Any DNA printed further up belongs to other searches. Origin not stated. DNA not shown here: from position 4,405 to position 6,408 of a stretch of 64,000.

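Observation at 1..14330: Hsp70-centred operon of coiled-coil, zinc-ribbon, protease and HerA/FtsK proteins: candidate uncharacterised NTP-dependent conflict system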

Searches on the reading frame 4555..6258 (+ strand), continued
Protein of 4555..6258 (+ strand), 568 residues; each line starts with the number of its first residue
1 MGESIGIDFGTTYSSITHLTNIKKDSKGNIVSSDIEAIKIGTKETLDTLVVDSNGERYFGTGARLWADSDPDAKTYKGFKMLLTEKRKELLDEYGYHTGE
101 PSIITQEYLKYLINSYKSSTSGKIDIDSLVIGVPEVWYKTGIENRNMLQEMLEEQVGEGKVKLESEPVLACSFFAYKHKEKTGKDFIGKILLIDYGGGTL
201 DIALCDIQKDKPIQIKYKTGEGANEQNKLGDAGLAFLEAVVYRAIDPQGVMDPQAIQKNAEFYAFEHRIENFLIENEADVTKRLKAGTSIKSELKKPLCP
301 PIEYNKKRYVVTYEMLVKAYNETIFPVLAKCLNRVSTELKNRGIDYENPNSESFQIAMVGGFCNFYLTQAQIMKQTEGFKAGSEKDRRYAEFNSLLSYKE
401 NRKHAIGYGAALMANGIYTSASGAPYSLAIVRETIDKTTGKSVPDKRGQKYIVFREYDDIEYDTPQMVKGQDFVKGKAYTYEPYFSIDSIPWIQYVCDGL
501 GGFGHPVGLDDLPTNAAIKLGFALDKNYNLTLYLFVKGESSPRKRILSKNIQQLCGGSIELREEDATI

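Call 37: search_solved_structures(query=A1, max_evalue=0.001, show_alignments=1)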
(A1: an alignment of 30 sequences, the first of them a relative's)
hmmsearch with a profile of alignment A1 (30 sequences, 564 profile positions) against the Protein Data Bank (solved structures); distinct sequences matched with E-value up to 0.001: 114 (the best 60 are shown).
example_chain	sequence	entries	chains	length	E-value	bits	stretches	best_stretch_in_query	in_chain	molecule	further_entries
5obu_A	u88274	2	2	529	2.1e-14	56.4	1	5-215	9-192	Chaperone protein DnaK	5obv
5obw_A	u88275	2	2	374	1e-12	50.8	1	5-215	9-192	Chaperone protein DnaK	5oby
5obx_A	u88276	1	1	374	1e-12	50.8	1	5-215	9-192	Chaperone protein DnaK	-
3gl1_A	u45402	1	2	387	1.3e-09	40.6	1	4-213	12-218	Heat shock protein SSB1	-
7olc_C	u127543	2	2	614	1.7e-09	40.3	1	4-214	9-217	Ribosome-associated molecular chaperone SSB1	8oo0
3qfp_A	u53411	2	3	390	2.2e-09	39.8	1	3-215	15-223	78 kDa glucose-regulated protein homolog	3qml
3qfu_A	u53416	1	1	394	2.3e-09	39.8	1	3-215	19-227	78 kDa glucose-regulated protein homolog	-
9r9o_A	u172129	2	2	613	4.1e-09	39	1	4-213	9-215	Ribosome-associated molecular chaperone SSB1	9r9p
4rtf_D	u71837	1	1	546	1.3e-08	37.3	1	1-214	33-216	Chaperone protein DnaK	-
6w6e_I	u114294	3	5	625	1.7e-08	36.9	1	1-214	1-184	Chaperone protein DnaK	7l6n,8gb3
3kvg_A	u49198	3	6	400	2.2e-08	36.6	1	4-215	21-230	Heat shock 70 (HSP70) protein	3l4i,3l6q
6rzq_A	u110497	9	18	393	2.7e-08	36.2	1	4-213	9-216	Heat shock protein 70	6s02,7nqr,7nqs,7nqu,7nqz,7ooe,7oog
3fe1_A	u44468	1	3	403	2.9e-08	36.1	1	1-214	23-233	Heat shock 70 kDa protein 6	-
5fpn_A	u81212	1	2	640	3.1e-08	36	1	4-214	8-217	HEAT SHOCK-RELATED 70 KDA PROTEIN 2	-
5tky_A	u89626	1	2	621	3.2e-08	36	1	4-214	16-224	Putative uncharacterized protein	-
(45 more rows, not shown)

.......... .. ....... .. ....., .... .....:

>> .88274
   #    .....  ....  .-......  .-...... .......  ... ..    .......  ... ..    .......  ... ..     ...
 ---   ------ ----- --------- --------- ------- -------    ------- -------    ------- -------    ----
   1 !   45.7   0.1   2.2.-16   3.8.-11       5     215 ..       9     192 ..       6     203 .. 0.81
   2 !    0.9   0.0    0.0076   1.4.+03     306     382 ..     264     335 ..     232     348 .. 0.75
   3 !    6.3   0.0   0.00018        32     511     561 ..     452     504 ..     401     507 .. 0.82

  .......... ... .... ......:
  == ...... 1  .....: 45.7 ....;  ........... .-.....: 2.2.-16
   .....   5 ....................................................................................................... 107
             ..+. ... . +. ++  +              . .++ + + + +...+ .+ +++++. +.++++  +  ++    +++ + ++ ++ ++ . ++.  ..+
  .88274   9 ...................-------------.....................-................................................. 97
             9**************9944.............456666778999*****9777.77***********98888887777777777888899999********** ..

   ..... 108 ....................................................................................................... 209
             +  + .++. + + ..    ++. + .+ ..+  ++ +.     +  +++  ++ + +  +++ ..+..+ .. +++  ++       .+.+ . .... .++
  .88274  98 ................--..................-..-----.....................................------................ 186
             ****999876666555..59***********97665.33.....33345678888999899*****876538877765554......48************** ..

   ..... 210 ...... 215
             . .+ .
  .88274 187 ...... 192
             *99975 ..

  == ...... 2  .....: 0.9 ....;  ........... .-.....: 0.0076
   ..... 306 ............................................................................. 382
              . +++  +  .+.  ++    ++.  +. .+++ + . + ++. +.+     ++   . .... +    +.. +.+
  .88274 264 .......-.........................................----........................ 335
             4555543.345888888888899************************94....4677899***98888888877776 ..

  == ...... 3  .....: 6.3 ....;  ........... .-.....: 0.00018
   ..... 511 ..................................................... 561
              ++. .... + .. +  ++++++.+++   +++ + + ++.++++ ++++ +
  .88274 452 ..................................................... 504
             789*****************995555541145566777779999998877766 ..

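Call 38: search_protein_families(library=phrogs, max_evalue=0.001, proteins=[window:4555-6258:+])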
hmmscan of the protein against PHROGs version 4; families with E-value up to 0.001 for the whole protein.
window:4555-6258:+ (568 aa): 0 families

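Call 39: search_dna_similar(query=window:4555-6258:+, collection=phages, mode=protein, max_rows=10)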
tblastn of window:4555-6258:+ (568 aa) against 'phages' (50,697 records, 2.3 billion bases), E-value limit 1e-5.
No match.

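Call 40: search_dna_similar(query=window:4555-6258:+, collection=plasmids, mode=protein, max_rows=10)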
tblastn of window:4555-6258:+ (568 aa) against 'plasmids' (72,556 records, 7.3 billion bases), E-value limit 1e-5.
Records with a match: 1; places in all: 1; records where one place covers at least 80% of the query: 0.
Best place of each record, by identity: <60% 1.
By first word of the organism name: Calothrix 1.
By predicted mobility (MOB-suite, as given by PLSDB): mobilizable 1.
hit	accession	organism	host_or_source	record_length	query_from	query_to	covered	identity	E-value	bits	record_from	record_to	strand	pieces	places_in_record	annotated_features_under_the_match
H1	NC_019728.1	Calothrix sp. PCC 6303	-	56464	5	436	76%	23.8%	8e-14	82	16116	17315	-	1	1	Hsp70 family protein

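Call 63: predict_structure(alignment_id=A1)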
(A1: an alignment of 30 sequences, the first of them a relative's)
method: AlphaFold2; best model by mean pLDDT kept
length: 568 residues; sequences in the alignment: 30
mean_pLDDT: 84.8   pTM: 0.85
mean pLDDT of the five models: 84.8, 84.6, 84.0, 83.7, 82.3
residues with pLDDT >= 90: 209; 70-90: 308; 50-70: 33; < 50: 18
segments of 3 or more residues with pLDDT < 50: 224-229, 377-382, 564-568
pLDDT, mean of each block of 10 residues (from residue 1): 90 91 92 92 87 91 85 86 86 86 95 90 86 81 85 94 93 92 92 79 89 86 51 74 87 78 87 85 82 92 92 92 86 90 88 87 73 63 66 74 92 94 85 90 87 89 92 88 85 82 83 84 88 90 84 69 46
secondary structure, 60 per line:
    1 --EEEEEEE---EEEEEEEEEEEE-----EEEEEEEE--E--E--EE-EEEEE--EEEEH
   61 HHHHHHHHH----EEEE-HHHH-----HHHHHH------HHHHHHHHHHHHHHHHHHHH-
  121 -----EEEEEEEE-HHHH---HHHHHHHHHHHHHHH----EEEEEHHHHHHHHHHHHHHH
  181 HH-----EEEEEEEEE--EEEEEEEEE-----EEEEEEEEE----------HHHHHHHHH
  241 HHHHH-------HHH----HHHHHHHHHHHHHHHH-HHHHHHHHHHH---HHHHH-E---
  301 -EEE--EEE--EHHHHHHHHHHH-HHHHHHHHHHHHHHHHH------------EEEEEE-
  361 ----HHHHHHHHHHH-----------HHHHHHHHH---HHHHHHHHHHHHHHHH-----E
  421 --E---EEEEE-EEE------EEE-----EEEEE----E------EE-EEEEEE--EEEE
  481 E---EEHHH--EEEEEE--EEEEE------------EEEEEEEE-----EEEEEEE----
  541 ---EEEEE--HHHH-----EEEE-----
elements in order: E3-9 E13-24 E30-37 E49-53 E56-59 H60-69 E74-77 H79-82 H88-93 H100-119 E126-133 H135-138 H142-156 E161-165 H166-182 E188-196 E199-207 E213-221 H232-245 H260-275 H277-287 H291-295 E302-304 E307-309 H313-323 H325-341 E354-359 H365-375 H387-395 H399-414 E427-431 E433-435 E442-444 E450-454 E469-474 E477-481 E492-497 E500-504 E517-524 E530-536 E544-548 H551-554 E560-563

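Call 67: fold_search(model_id=the predicted structure, library=pdb)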
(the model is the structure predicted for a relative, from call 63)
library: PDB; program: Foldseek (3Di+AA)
matches with E <= 10: 984; with E <= 0.001: 322
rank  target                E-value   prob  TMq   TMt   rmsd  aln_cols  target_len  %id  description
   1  5obv                  1.2e-20  1.00  0.47  0.50  22.1       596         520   18  Mycoplasma genitalium DnaK deletion mutant lacking SBDalpha in complex with ADP and Pi. (released 2018-05-09)
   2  5obu                  2.0e-20  1.00  0.47  0.51  22.1       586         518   17  Mycoplasma genitalium DnaK deletion mutant lacking SBDalpha in complex with AMPPNP. (released 2018-05-09)
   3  9a5j_A                9.5e-20  1.00  0.56  0.53   9.2       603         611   16  Integrative model of DNAK-GUDB by crosslinking MS and deep learning (released 2024-09-18)
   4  7o6r                  1.0e-19  1.00  0.46  0.48  12.4       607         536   17  Crystal structure of bovine Hsc70(aa1-554)E213A/D214A in complex with 1H-Indazole (released 2022-05-04)
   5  7b7z_B                1.2e-19  1.00  0.59  0.63   7.8       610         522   17  DeAMPylation complex of monomeric FICD and AMPylated BiP (state 1) (released 2021-07-07)
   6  4fl9                  1.4e-19  1.00  0.49  0.51  11.5       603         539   16  Crystal Structure of bovine hsc70(aa1-554)E213A/D214A at 1.9A Resolution (released 2013-10-02)
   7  6zmd_A                3.5e-19  1.00  0.59  0.63   8.7       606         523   17  Crystal structure of HYPE covalently tethered to BiP bound to AMP-PNP (released 2021-04-14)
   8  7a4u                  3.7e-19  1.00  0.47  0.51  21.0       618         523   17  Crystal structure of lid-truncated apo BiP in an oligomeric state (released 2020-12-16)
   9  7kru_A                3.9e-19  1.00  0.57  0.59   9.3       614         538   15  Stimulating state of a truncated Hsp70 DnaK fused with a substrate peptide (released 2021-09-15)
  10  2v7y                  4.6e-19  1.00  0.45  0.50  21.9       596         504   17  Crystal structure of the molecular chaperone DnaK from Geobacillus kaustophilus HTA426 in post-ATP hydrolysis state (released 2008-04-08)
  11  7kzu                  5.7e-19  1.00  0.59  0.62   8.9       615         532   15  Quasi-intermediate state (Q) of a truncated Hsp70 DnaK fused with a substrate peptide (released 2021-05-12)
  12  7odi                  6.0e-19  1.00  0.46  0.48  12.7       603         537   17  Crystal structure of bovine Hsc70(aa1-554)E213A/D214A in complex with methanesulfonamide (released 2022-06-01)
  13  5o4p_B                1.1e-18  1.00  0.58  0.63   8.8       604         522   17  Crystal structure of AMPylated GRP78 (released 2017-11-01)
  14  7a4v                  1.1e-18  1.00  0.48  0.51  21.0       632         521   16  Crystal structure of lid-truncated ADP-bound BiP in an oligomeric state (released 2020-12-16)
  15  7kru_B                1.4e-18  1.00  0.58  0.60   8.4       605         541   16  Stimulating state of a truncated Hsp70 DnaK fused with a substrate peptide (released 2021-09-15)
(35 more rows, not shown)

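Call 68: search_protein_families(library=pfam, alignment_id=A6, max_evalue=0.00001)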
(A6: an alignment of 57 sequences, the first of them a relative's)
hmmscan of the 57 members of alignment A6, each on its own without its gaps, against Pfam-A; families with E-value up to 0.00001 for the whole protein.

A. member 1, L002:4-715:- (237 aa): 1 family
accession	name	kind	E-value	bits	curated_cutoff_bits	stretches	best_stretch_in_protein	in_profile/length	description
PF13280.12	WYL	-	3.7e-06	27.3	21.8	0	159-230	2-66/70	WYL domain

B. families by the number of members that match (of 57 scanned): 44 families (the first 25 are shown)
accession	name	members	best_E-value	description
PF08238.18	Sel1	3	9e-212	Sel1 repeat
PF02493.26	MORN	3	7.7e-52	MORN repeat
PF13308.11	YARHG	2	9.7e-49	YARHG domain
PF00664.28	ABC_membrane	2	3.1e-36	ABC transporter transmembrane region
PF00881.29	Nitroreductase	2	4.5e-26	Nitroreductase family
PF04055.27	Radical_SAM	2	1.1e-20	Radical SAM superfamily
PF04542.20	Sigma70_r2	2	1.2e-15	Sigma-70 region 2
PF19789.6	DUF6273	2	2.2e-10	Domain of unknown function (DUF6273)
PF13353.11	Fer4_12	2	1.9e-06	4Fe-4S single cluster domain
PF00145.23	DNA_methylase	1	1.5e-86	C-5 cytosine-specific DNA methylase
PF01545.26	Cation_efflux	1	5.4e-40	Cation efflux family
PF03412.21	Peptidase_C39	1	1.2e-38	Peptidase C39 family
PF03747.19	ADP_ribosyl_GH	1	2.6e-32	ADP-ribosylglycohydrolase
PF00589.27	Phage_integrase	1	7.8e-30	Phage integrase family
PF02464.23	CinA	1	1.1e-29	Competence-damaged protein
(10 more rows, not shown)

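Call 94: search_solved_structures(query=L001:1008-6428:+, max_evalue=0.001)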
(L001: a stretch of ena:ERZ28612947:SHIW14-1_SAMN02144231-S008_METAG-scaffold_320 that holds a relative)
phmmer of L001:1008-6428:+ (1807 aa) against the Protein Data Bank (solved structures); distinct sequences matched with E-value up to 0.001: 60.
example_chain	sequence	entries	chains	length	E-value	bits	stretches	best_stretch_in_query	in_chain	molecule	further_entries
9lur_A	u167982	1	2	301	1.3e-39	138.7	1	1026-1306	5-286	ESX-1 secretion system protein EccA1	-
3syk_A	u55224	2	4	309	2.7e-37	131.1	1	1040-1281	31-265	Protein CbbX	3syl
3zuh_A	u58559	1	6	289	3.6e-37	130.7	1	1040-1278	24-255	PROTEIN CBBX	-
5g4g_A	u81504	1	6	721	3.6e-09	37.8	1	1029-1198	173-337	VCP-LIKE ATPASE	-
5g4f_A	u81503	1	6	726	3.7e-09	37.8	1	1029-1198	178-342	VCP-LIKE ATPASE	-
5vc7_A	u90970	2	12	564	5.5e-09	37.2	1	1039-1198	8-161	VCP-like ATPase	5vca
6oaa_B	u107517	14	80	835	7.2e-08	33.5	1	1049-1416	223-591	Cell division control protein 48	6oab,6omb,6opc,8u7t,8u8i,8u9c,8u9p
8dar_A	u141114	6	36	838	7.3e-08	33.5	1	1049-1416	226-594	Cell division control protein 48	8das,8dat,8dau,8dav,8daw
1l1j_A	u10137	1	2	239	9.1e-08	33.2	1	1629-1798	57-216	heat shock protease HtrA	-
6oa9_A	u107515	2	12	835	1.4e-07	32.6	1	1049-1413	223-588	Cell division control protein 48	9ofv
7wd3_A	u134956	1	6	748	8.6e-07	29.9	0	1071-1193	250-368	ATPase family gene 2 protein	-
7nku_A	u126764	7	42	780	9.9e-07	29.7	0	1071-1193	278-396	ATPase family gene 2 protein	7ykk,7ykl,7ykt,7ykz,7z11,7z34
6chs_H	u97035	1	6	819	1.2e-06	29.5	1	1050-1461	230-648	Putative cell division control protein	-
8rs9_A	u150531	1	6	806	2.2e-06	28.5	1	1048-1372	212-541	Transitional endoplasmic reticulum ATPase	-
9m4n_A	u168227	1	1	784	3.5e-06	27.9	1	1044-1369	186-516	Cell division control protein 48 homolog A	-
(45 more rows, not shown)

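Call 103: search_protein_families(library=padloc, alignment_id=A11, max_evalue=1e-10)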
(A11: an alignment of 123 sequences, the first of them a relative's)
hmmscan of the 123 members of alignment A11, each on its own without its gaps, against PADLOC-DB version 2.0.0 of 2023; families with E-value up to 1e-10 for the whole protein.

A. member 1, L002:4-715:- (237 aa): 0 families

B. families by the number of members that match (of 123 scanned): 92 families (the first 25 are shown)
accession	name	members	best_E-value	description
PDLC04138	mad6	2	4.2e-32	mads_6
PDLC04135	mad3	2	1.6e-31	mads_3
PDLC04042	PD-T4-6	2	2e-30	-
PDLC04060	PD-T4-6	2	3.7e-27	-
PDLC04053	PD-T4-6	2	6.9e-27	-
PDLC04047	PD-T4-6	2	8.3e-26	-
PDLC04061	PD-T4-6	2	7.1e-23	-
PDLC04057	PD-T4-6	2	3.9e-20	-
PDLC04039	PD-T4-6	2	1.5e-19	-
PDLC04055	PD-T4-6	2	3e-19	-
PDLC04054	PD-T4-6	2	6.9e-19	-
PDLC02903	pVip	2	1.4e-18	Viperins not associated with kinases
PDLC04048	PD-T4-6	2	9.1e-18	-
PDLC04052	PD-T4-6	2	1.4e-17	-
PDLC04043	PD-T4-6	2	2e-17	-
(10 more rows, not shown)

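Call 104: search_solved_structures(query=L004:1800-3119:-, max_evalue=0.001)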
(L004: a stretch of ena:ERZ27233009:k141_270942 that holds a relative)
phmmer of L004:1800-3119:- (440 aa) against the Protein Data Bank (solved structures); distinct sequences matched with E-value up to 0.001: 5.
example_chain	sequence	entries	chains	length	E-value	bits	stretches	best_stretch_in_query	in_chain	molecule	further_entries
5wgg_A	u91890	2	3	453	1.4e-15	60.4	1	37-413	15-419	Radical SAM domain protein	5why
6efn_A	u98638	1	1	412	1.8e-07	33.7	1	107-269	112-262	Sporulation killing factor maturation protein SkfB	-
9gm3_A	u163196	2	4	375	4.1e-07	32.5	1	112-249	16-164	ChlB radical SAM domain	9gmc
7vob_C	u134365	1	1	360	9.5e-06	28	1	110-260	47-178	Cytosylglucuronate decarboxylase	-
7voc_C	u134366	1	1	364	9.8e-06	28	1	110-260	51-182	Cytosylglucuronate decarboxylase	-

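Call 106: find_related_loci(query=A1, collection=viral_contigs, flank=10000)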
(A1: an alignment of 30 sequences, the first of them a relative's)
Query A1 (568 aa) in viral_contigs; peptide patterns used: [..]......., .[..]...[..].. (x = any residue, [..] = any of these).
15 stretches matched a pattern, but none encodes a relative of the query by tblastn (E <= 1e-3).
